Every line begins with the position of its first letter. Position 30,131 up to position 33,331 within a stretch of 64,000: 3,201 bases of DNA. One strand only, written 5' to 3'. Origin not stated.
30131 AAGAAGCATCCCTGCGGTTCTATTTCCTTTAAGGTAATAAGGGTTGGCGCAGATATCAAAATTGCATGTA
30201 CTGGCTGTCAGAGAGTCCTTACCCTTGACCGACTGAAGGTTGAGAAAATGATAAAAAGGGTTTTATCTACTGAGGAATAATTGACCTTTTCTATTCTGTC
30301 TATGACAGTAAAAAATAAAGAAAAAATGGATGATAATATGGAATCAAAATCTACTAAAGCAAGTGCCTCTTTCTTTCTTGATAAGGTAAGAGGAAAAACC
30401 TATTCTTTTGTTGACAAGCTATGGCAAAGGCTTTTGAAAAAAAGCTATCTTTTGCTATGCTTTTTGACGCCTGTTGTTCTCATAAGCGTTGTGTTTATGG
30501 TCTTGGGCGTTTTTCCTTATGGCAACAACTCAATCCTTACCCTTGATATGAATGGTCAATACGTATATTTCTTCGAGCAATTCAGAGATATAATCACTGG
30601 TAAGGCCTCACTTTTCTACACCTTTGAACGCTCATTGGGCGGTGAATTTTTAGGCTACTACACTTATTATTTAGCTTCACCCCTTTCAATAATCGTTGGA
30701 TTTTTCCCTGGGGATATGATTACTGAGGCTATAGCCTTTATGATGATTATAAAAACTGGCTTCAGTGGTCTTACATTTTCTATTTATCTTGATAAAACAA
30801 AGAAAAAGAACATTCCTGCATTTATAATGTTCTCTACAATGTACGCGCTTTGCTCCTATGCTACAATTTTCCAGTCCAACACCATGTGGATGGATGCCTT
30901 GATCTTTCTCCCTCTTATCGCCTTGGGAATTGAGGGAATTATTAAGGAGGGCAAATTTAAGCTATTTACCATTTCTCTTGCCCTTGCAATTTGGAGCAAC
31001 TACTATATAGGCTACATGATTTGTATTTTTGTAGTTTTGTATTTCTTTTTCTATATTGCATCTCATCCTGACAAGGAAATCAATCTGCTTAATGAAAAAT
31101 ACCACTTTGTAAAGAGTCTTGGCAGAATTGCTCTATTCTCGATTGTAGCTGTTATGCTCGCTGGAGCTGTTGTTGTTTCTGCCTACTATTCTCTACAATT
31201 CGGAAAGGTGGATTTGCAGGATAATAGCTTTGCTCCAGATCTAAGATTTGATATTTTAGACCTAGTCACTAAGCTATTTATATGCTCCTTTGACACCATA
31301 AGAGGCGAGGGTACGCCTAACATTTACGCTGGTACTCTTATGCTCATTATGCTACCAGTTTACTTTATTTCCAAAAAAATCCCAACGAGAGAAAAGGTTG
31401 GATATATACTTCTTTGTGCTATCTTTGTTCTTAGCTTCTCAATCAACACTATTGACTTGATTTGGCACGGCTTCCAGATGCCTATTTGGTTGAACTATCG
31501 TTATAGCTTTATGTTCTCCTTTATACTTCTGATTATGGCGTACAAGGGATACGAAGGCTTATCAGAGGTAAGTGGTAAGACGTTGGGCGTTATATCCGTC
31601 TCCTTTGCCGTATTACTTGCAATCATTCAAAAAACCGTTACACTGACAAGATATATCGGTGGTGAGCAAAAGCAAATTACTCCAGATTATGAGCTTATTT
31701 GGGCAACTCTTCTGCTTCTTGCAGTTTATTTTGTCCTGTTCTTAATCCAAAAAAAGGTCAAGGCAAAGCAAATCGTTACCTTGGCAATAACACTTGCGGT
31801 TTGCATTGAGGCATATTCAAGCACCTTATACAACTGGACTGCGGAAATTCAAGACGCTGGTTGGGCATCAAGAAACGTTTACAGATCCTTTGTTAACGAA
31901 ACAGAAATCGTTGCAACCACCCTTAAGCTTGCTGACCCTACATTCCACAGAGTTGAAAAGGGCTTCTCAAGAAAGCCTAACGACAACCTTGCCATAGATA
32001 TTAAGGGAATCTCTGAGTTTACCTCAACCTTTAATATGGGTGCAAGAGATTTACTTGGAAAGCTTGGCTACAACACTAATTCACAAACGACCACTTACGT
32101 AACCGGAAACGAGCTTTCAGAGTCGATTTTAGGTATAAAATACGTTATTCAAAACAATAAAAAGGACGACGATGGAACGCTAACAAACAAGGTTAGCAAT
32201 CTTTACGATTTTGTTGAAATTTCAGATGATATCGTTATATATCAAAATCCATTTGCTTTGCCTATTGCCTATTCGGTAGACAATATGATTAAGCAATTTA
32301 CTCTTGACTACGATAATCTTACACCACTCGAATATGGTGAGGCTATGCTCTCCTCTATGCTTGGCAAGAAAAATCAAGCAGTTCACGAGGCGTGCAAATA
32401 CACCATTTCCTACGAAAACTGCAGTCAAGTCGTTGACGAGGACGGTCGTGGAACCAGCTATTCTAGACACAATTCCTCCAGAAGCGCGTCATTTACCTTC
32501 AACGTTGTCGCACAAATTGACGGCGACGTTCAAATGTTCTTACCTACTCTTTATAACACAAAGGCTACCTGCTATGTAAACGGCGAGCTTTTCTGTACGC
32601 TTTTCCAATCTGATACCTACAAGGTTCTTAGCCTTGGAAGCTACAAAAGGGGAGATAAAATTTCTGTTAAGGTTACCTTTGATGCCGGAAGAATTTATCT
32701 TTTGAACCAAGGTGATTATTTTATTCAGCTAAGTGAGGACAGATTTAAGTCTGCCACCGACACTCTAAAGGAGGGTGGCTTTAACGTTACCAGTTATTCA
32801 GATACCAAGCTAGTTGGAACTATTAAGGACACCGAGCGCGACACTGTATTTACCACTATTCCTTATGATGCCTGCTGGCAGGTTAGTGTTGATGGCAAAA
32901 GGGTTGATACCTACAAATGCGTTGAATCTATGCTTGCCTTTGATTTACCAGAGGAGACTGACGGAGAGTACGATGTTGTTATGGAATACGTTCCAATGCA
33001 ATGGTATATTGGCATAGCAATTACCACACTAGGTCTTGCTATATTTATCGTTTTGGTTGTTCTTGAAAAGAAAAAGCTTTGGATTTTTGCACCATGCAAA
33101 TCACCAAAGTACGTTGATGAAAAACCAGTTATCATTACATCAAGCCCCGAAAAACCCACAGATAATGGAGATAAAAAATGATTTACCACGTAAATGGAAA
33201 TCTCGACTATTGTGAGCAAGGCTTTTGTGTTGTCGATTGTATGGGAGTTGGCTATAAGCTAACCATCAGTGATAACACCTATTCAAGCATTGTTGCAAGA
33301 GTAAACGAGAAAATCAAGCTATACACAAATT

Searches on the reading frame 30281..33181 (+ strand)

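Call 47: search_protein_families(library=pfam, proteins=[window:30281-33181:+], max_evalue=0.000001)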
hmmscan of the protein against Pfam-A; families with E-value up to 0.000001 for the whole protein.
window:30281-33181:+ (966 aa): 1 family
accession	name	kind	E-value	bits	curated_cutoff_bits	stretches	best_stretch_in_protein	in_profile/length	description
PF09586.16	YfhO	-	7.7e-176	587.3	28.5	1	61-915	2-835/835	Bacterial membrane protein YfhO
